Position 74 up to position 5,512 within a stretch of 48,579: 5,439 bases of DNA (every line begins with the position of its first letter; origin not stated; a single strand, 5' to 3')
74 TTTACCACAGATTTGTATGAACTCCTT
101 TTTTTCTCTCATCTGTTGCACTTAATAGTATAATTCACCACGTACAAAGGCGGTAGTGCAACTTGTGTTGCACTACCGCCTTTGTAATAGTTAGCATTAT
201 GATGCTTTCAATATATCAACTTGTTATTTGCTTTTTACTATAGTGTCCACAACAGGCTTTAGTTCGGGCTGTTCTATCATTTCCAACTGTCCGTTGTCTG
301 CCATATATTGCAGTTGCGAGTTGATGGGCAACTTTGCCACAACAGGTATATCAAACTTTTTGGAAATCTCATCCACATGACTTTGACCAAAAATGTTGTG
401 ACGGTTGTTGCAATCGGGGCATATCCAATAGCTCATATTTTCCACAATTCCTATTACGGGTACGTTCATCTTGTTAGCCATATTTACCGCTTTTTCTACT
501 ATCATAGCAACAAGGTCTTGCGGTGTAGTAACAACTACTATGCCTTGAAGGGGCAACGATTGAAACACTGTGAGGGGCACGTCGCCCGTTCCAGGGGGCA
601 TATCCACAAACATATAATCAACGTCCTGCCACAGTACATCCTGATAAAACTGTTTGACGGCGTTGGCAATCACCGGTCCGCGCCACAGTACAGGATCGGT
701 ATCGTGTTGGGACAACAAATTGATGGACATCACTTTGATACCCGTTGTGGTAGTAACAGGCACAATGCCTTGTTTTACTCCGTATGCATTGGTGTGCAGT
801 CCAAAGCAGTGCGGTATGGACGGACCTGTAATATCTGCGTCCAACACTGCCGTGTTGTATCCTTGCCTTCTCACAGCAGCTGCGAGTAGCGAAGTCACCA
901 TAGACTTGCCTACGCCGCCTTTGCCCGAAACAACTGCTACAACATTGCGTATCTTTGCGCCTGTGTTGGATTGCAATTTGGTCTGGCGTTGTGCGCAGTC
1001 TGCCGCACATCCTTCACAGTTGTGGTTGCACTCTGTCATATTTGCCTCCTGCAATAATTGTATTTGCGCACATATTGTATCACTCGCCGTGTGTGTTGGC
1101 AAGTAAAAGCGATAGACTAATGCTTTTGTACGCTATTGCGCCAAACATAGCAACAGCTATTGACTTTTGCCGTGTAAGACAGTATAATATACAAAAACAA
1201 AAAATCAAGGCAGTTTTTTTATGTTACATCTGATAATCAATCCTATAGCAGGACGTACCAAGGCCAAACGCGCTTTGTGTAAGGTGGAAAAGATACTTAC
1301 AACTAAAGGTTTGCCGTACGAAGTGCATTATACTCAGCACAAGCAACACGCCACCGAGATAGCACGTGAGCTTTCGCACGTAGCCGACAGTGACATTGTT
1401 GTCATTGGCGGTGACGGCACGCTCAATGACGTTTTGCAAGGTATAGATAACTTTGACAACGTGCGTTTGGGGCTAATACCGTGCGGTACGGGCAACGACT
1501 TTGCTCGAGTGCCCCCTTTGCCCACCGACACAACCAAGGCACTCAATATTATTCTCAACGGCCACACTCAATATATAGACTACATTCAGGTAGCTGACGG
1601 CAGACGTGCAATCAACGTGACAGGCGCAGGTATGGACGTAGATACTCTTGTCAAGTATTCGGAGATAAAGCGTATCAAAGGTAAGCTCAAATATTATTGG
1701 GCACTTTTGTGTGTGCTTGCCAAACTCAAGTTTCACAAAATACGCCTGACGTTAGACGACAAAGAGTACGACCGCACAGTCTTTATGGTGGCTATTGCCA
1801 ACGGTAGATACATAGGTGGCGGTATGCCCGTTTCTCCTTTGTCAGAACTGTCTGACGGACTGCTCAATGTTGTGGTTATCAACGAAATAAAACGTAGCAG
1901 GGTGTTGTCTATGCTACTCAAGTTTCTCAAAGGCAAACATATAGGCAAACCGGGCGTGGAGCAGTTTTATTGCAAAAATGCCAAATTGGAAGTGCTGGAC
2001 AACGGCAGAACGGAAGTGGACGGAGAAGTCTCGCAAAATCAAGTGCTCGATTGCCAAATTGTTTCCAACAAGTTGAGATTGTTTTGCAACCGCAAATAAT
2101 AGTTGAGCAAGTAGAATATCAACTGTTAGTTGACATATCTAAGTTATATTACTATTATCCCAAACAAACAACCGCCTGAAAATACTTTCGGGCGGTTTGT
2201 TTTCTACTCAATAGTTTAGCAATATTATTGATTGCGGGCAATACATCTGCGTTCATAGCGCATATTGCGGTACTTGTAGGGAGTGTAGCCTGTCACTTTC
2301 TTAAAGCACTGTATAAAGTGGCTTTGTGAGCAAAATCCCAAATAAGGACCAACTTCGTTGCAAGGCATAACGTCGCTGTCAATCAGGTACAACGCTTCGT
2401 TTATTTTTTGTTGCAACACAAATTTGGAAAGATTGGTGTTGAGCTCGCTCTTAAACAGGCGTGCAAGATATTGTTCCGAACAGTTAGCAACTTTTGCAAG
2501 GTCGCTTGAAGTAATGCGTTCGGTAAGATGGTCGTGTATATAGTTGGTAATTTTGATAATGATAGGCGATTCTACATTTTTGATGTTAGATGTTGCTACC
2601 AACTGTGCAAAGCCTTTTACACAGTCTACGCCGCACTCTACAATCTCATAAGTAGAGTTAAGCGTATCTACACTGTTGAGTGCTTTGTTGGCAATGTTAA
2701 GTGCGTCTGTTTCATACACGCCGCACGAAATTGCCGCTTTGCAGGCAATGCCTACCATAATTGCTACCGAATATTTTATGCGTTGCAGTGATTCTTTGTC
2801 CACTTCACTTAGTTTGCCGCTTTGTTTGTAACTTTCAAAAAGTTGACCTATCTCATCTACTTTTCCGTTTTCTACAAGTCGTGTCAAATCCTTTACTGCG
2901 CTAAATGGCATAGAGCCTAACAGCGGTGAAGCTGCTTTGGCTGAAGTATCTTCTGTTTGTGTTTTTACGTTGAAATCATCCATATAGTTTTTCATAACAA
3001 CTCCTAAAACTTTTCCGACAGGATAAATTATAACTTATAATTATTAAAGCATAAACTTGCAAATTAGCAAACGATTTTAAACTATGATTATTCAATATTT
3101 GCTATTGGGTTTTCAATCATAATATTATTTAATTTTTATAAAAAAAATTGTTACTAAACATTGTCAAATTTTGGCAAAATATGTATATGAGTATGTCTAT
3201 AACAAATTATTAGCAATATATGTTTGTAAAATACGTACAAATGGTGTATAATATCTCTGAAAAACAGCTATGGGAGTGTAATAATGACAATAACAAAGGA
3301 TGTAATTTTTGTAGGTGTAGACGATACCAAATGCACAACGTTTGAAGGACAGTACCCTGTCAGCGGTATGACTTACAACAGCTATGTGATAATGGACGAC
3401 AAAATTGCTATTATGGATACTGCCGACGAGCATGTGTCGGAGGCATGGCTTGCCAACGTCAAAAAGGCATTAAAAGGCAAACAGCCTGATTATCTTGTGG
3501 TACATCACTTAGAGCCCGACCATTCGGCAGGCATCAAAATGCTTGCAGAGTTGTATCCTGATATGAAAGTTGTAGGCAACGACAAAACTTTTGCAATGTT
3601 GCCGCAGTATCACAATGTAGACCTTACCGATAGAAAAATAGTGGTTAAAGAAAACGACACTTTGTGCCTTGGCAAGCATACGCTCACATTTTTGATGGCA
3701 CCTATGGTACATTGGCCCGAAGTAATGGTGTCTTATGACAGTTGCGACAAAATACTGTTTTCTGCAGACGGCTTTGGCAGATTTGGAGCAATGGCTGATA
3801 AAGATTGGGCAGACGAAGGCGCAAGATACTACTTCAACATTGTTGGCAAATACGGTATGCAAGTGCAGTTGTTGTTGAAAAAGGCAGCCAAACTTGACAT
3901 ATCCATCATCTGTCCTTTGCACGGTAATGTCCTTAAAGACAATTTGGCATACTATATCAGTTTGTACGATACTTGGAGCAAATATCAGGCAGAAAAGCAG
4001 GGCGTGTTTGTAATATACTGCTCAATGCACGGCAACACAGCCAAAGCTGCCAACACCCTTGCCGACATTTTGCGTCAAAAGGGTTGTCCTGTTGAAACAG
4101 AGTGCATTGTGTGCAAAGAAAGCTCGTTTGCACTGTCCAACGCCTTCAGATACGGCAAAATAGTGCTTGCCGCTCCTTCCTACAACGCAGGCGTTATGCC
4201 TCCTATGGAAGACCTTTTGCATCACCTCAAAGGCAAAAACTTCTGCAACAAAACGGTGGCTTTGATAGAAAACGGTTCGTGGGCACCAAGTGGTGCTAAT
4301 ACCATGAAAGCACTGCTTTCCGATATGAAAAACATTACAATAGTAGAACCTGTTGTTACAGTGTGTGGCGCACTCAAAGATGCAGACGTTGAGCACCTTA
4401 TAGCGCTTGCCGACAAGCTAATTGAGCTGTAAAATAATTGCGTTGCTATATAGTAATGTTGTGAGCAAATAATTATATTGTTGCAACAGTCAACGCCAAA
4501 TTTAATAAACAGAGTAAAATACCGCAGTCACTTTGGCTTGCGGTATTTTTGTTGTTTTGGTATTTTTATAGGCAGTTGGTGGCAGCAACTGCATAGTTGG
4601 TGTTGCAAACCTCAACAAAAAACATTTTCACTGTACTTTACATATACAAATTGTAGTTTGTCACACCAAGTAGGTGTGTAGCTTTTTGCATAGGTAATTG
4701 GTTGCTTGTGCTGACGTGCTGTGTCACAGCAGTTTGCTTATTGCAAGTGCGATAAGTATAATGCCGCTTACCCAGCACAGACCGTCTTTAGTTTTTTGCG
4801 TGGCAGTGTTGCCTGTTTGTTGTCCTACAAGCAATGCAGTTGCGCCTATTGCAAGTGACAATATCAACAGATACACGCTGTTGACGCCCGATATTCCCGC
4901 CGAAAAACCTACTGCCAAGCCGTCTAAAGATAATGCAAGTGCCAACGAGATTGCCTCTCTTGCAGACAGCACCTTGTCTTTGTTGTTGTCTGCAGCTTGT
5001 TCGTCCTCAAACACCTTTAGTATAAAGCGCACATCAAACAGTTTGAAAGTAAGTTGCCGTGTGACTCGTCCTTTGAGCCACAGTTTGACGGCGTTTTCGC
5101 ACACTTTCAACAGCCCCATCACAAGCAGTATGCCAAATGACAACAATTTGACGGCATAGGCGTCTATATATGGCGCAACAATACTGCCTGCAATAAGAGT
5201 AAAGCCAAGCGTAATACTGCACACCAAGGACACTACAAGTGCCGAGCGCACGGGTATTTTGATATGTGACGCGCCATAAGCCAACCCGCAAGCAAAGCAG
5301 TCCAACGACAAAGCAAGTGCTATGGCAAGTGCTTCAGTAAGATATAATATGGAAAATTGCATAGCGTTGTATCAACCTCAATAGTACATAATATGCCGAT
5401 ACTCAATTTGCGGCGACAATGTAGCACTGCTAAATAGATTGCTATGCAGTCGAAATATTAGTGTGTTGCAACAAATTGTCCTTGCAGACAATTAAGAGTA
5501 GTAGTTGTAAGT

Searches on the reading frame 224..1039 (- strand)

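Call 20: search_protein_families(library=pfam, proteins=[window:224-1039:-], max_evalue=0.001)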
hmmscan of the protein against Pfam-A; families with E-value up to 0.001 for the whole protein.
window:224-1039:- (271 aa): 6 families
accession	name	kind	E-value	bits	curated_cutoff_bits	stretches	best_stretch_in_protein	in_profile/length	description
PF10609.15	ParA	-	1e-89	300.6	27.1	1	29-259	1-231/246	NUBPL iron-transfer P-loop NTPase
PF01656.29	CbiA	-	5.9e-11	42.8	25.4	1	34-202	1-82/125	CobQ/CobB/MinD/ParA nucleotide binding domain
PF02374.21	ArsA_ATPase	-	1.1e-05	25.3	24.3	0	36-69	5-38/305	Anion-transporting ATPase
PF13500.12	AAA_26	-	2e-05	25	27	1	36-244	5-195/198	AAA domain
PF00142.24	Fer4_NifH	-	0.00021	21.3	25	0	121-246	97-217/271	4Fe-4S iron sulfur cluster binding proteins, NifH/frxC family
PF13614.12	AAA_31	-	0.00022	21.7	27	1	32-72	2-42/177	AAA domain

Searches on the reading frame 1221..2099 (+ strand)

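Call 20: search_protein_families(library=pfam, proteins=[window:1221-2099:+], max_evalue=0.001)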
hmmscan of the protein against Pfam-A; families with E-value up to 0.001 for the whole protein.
window:1221-2099:+ (292 aa): 2 families
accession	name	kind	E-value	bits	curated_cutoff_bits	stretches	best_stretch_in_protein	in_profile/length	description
PF00781.29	DAGK_cat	-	3.3e-32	111.1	23.6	1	2-124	2-125/125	Diacylglycerol kinase catalytic domain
PF19279.4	YegS_C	-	1.4e-28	100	27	1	135-288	4-157/158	YegS C-terminal NAD kinase beta sandwich-like domain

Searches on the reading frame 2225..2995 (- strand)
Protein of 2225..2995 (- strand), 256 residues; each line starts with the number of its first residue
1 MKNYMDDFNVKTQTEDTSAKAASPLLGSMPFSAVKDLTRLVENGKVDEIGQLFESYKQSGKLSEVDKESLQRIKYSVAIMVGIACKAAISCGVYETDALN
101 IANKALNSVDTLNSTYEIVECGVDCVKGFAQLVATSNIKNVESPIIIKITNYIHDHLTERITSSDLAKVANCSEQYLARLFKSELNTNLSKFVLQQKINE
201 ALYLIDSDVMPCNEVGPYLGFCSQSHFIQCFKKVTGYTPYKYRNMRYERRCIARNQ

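Call 20: search_protein_families(library=pfam, proteins=[window:2225-2995:-], max_evalue=0.001)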
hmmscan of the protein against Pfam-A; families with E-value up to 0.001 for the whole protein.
window:2225-2995:- (256 aa): 2 families
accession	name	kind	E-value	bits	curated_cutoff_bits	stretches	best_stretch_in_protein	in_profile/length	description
PF12833.13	HTH_18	-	3.3e-17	63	33.6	1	166-244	1-79/80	Helix-turn-helix domain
PF00165.29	HTH_AraC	-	8.1e-11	42.2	26.6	1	219-244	18-42/42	Bacterial regulatory helix-turn-helix proteins, AraC family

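Call 81: search_protein_families(library=padloc, proteins=[window:2225-2995:-], max_evalue=0.00001)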
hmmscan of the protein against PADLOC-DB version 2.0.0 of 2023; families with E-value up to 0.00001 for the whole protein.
window:2225-2995:- (256 aa): 0 families

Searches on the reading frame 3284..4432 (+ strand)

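Call 20: search_protein_families(library=pfam, proteins=[window:3284-4432:+], max_evalue=0.001)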
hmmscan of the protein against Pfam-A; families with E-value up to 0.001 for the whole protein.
window:3284-4432:+ (382 aa): 6 families
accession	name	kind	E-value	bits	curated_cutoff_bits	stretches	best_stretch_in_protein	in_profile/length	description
PF19583.5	ODP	-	2.2e-20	73.8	27.2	1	31-214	3-194/194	ODP family beta lactamase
PF00753.33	Lactamase_B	-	7e-09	36.3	22.7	1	58-211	34-194/196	Metallo-beta-lactamase superfamily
PF00258.30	Flavodoxin_1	-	7.4e-06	26.6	25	1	243-341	1-109/143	Flavodoxin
PF03358.20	FMN_red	-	3.5e-05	23.8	24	0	293-349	74-133/152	NADPH-dependent FMN reductase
PF12724.12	Flavodoxin_5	-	0.00026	21.8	27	1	243-327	2-85/145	Flavodoxin domain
PF12706.13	Lactamase_B_2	-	0.00033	20.7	27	1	64-145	27-114/200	Beta-lactamase superfamily domain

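Call 81: search_protein_families(library=padloc, proteins=[window:3284-4432:+], max_evalue=0.00001)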
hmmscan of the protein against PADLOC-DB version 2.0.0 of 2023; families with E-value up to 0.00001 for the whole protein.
window:3284-4432:+ (382 aa): 0 families

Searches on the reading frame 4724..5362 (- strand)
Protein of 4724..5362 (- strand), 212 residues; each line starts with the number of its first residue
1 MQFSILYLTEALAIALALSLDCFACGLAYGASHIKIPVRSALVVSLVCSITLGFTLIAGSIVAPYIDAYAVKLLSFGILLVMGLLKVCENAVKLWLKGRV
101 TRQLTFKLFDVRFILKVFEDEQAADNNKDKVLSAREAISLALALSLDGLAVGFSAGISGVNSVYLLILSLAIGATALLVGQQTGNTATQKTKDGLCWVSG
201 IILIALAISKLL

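Call 20: search_protein_families(library=pfam, proteins=[window:4724-5362:-], max_evalue=0.001)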
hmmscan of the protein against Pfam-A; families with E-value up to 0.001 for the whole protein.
window:4724-5362:- (212 aa): 1 family
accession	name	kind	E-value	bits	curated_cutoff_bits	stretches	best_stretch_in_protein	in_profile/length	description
PF02659.21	Mntp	-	5.1e-13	49.5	24.4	1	111-209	53-150/152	Putative manganese efflux pump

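Call 81: search_protein_families(library=padloc, proteins=[window:4724-5362:-], max_evalue=0.00001)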
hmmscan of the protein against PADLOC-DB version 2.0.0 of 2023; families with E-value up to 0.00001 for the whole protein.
window:4724-5362:- (212 aa): 0 families
